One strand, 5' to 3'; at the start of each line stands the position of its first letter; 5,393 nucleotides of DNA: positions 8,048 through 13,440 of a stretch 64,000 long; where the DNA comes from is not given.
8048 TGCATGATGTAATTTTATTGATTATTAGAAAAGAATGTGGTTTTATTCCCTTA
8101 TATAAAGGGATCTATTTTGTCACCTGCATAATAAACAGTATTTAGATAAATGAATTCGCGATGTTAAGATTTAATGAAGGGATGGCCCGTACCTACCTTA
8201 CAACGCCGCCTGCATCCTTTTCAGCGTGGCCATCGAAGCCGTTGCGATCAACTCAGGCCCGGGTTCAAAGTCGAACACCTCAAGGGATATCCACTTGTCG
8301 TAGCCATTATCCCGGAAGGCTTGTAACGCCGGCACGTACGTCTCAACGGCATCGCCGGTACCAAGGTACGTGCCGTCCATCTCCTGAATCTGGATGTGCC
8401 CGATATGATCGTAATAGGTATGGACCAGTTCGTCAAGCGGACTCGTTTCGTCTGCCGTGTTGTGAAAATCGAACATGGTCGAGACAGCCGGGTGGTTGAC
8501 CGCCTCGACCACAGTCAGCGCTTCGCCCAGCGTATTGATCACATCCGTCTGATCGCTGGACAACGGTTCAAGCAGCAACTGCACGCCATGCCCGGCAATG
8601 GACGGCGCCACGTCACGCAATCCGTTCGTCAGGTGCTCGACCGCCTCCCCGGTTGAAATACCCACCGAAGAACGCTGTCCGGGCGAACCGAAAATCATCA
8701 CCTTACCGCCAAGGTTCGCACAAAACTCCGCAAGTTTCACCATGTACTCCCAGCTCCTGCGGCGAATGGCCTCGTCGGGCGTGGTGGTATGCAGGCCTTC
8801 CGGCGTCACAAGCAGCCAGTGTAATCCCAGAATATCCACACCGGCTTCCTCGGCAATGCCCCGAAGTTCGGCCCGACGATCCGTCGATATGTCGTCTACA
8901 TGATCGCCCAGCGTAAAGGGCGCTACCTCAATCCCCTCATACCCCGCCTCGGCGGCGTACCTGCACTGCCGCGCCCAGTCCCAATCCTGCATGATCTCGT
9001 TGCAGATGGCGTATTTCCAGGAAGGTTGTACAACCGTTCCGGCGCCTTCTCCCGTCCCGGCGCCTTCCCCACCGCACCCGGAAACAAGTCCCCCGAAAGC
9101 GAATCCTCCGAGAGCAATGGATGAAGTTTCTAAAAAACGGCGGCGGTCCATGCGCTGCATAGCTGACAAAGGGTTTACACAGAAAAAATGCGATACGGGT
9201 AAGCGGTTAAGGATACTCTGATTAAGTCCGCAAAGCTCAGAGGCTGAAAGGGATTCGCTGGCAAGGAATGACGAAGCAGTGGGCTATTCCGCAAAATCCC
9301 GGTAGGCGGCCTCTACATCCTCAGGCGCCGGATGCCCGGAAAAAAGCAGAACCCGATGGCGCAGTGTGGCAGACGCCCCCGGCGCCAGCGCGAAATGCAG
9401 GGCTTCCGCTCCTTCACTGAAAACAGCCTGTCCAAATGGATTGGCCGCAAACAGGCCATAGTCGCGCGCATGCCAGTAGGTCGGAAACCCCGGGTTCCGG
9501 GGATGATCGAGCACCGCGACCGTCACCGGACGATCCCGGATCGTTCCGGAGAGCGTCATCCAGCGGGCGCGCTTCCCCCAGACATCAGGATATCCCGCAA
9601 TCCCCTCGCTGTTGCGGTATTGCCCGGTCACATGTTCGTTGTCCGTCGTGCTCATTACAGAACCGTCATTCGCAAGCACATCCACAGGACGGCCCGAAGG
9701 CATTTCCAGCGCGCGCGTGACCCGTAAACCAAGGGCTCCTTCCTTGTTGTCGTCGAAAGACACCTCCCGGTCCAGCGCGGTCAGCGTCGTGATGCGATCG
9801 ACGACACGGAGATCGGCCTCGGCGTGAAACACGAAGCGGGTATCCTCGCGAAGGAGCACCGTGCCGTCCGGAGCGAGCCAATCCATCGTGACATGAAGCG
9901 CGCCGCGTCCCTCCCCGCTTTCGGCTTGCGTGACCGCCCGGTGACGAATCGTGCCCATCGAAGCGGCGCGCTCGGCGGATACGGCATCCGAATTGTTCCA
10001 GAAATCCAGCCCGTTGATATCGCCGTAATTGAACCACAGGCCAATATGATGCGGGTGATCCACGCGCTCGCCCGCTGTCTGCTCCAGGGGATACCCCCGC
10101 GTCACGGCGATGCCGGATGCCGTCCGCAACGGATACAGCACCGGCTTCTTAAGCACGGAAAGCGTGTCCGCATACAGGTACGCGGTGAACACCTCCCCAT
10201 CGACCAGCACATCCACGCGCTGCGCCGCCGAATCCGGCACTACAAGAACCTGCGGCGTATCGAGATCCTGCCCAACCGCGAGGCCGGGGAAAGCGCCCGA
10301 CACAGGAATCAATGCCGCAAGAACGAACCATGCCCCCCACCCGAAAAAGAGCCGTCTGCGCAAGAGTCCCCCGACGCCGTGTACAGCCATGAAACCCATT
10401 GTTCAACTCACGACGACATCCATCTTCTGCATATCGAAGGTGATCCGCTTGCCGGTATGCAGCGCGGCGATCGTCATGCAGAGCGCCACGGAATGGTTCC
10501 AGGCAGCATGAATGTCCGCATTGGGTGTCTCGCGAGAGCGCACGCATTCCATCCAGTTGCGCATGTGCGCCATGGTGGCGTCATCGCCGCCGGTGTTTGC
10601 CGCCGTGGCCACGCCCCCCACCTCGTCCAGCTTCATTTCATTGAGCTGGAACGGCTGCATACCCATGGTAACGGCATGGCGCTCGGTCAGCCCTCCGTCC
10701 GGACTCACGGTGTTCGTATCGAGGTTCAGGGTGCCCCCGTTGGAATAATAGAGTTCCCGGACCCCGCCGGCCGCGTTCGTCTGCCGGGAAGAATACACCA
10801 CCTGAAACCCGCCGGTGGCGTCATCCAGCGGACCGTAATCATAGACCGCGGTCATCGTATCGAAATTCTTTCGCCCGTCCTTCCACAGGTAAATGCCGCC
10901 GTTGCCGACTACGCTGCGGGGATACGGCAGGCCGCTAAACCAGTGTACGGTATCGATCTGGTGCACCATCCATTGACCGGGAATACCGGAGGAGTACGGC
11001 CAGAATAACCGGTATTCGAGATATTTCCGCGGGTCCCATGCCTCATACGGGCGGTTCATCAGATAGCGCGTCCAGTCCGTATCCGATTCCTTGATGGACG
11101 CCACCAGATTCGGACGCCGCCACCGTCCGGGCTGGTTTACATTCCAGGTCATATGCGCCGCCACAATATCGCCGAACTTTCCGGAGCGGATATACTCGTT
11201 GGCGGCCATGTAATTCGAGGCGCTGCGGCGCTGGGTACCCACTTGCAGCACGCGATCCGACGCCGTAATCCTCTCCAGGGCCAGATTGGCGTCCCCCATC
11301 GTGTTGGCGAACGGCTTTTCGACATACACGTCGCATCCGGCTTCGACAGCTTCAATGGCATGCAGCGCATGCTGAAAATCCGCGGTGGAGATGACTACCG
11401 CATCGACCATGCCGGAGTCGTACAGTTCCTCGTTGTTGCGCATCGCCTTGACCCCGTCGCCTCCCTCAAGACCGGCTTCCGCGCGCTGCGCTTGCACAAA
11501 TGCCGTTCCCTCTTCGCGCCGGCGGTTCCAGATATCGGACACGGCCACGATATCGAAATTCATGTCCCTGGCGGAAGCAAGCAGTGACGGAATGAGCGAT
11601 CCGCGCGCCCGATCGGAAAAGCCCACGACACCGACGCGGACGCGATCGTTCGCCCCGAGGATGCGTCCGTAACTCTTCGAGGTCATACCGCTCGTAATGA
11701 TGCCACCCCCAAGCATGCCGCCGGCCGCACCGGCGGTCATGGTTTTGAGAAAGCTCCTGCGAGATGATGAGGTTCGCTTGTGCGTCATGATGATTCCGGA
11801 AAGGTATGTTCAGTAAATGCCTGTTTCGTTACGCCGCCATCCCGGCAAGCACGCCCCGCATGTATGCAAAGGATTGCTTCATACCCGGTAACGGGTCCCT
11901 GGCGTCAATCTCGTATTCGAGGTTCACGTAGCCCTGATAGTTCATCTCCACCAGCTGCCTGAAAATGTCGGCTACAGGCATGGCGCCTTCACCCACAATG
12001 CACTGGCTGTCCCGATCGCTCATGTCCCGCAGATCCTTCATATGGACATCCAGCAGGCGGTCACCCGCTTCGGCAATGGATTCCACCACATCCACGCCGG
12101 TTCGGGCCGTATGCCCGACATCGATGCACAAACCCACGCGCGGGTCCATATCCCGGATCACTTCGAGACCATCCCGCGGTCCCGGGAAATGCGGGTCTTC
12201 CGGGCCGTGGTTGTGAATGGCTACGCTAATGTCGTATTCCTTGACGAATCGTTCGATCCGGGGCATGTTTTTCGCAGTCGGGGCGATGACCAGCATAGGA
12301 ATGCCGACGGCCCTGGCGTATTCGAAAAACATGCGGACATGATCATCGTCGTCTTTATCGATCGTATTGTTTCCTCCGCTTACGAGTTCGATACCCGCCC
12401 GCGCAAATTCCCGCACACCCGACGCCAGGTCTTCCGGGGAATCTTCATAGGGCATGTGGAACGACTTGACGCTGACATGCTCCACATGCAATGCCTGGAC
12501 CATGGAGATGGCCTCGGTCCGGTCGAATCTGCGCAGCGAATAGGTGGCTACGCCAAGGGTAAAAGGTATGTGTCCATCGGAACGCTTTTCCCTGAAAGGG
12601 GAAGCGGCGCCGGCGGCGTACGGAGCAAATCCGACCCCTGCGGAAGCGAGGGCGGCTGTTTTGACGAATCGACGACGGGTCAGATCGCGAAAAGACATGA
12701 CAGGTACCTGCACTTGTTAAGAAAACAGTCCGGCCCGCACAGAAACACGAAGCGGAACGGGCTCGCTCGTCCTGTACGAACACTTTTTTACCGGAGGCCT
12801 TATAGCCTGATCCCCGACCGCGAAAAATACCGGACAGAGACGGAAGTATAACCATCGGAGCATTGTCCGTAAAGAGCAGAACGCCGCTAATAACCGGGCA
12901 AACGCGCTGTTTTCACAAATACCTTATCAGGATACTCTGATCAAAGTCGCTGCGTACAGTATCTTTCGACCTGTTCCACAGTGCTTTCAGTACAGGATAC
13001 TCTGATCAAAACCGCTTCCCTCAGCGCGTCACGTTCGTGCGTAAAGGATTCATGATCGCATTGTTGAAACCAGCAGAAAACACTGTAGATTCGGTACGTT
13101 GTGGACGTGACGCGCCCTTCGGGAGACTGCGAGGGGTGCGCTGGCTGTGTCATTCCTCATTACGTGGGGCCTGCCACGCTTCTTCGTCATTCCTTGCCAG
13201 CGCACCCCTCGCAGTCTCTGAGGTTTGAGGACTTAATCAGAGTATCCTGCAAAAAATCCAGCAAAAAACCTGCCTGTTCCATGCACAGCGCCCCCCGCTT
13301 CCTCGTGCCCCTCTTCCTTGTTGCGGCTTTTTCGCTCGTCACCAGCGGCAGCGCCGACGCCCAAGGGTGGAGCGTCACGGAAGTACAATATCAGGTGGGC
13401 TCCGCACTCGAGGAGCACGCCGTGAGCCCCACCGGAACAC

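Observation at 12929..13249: TIR-bounded miniature element with a perfect 23-bp internal inverted repeat, 32 nt upstream of an outer-membrane protein gene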

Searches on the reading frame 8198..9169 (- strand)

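Call 12: search_protein_families(library=pfam, proteins=[window:8198-9169:-])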
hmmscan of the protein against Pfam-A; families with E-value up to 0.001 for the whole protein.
window:8198-9169:- (323 aa): 1 family
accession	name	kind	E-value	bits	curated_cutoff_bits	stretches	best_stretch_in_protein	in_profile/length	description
PF01261.30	AP_endonuc_2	-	3.3e-38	132.2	31.1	1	70-318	2-248/249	Xylose isomerase-like TIM barrel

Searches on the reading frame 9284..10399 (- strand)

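Call 12: search_protein_families(library=pfam, proteins=[window:9284-10399:-])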
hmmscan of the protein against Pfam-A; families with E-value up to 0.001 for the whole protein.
window:9284-10399:- (371 aa): 1 family
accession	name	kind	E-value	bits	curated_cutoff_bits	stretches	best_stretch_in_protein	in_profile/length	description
PF14100.11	DUF6807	-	2.6e-80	270.4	27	1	61-366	1-269/270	Family of unknown function (DUF6807)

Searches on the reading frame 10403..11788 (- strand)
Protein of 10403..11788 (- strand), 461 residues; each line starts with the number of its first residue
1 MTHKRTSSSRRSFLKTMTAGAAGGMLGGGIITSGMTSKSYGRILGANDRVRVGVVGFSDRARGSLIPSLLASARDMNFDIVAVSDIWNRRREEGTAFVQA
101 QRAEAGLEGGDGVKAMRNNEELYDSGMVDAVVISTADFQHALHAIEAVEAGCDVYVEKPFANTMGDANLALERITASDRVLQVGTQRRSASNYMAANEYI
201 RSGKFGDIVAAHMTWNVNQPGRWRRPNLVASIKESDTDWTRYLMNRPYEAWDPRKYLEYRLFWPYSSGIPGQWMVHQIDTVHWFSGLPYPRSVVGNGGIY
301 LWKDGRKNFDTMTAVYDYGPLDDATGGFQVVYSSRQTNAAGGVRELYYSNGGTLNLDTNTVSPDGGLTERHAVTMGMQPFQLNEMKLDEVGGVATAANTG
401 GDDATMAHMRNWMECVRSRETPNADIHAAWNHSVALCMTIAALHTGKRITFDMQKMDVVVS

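Call 12: search_protein_families(library=pfam, proteins=[window:10403-11788:-])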
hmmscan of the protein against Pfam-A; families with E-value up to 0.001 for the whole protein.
window:10403-11788:- (461 aa): 2 families
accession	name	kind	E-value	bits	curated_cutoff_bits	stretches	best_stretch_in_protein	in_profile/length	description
PF01408.29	GFO_IDH_MocA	-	3.3e-13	50.8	24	1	50-184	1-119/120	Oxidoreductase family, NAD-binding Rossmann fold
PF22725.1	GFO_IDH_MocA_C3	-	3.5e-06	27.5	27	0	255-319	31-93/124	GFO/IDH/MocA C-terminal domain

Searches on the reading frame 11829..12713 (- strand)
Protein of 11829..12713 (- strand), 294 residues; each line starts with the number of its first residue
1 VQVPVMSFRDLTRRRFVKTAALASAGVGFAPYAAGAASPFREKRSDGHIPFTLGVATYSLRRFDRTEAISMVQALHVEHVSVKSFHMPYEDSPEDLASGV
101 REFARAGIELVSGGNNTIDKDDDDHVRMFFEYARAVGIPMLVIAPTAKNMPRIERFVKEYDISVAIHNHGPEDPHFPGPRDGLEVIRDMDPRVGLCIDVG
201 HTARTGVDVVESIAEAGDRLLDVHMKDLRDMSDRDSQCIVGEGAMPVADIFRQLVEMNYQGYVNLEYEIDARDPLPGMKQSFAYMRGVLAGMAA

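Call 12: search_protein_families(library=pfam, proteins=[window:11829-12713:-])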
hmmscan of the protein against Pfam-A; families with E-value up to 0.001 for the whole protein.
window:11829-12713:- (294 aa): 1 family
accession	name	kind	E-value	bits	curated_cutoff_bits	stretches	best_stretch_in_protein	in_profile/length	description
PF01261.30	AP_endonuc_2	-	1.1e-18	68.3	31.1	1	147-286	105-247/249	Xylose isomerase-like TIM barrel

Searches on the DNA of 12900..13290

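Call 25: search_rna_families(source=window, start=12900, end=13290, threshold=evalue, max_evalue=10)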
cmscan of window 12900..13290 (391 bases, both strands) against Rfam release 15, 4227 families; matches with E-value up to 10: 7.
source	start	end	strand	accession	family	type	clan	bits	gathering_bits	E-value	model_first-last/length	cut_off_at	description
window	13117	13223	+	RF03777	MIR533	Gene; miRNA;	-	25.9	80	0.0022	1-125/125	no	MIR533 microRNA precursor family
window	13119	13221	-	RF03777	MIR533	Gene; miRNA;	-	24.2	80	0.0064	1-125/125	no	MIR533 microRNA precursor family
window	13117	13228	+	RF03575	mir-rL1-14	Gene; miRNA;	-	23.2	60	0.047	1-87/87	no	mir-rL1-14 microRNA precursor family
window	13123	13218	-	RF04119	MIR1858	Gene; miRNA;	-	19.1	137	0.84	38-166/197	no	MIR1858 microRNA precursor family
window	13120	13220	+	RF01008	mir-636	Gene; miRNA;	-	18.1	99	5.4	1-96/96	no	mir-636 microRNA precursor family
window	13123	13216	-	RF03559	mir-8303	Gene; miRNA;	-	15.9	90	1.6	1-58/58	no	mir-8303 microRNA precursor family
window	13019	13060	-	RF01152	sR1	Gene; snRNA; snoRNA; CD-box;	-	10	45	3.9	1-57/57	no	Small nucleolar RNA sR1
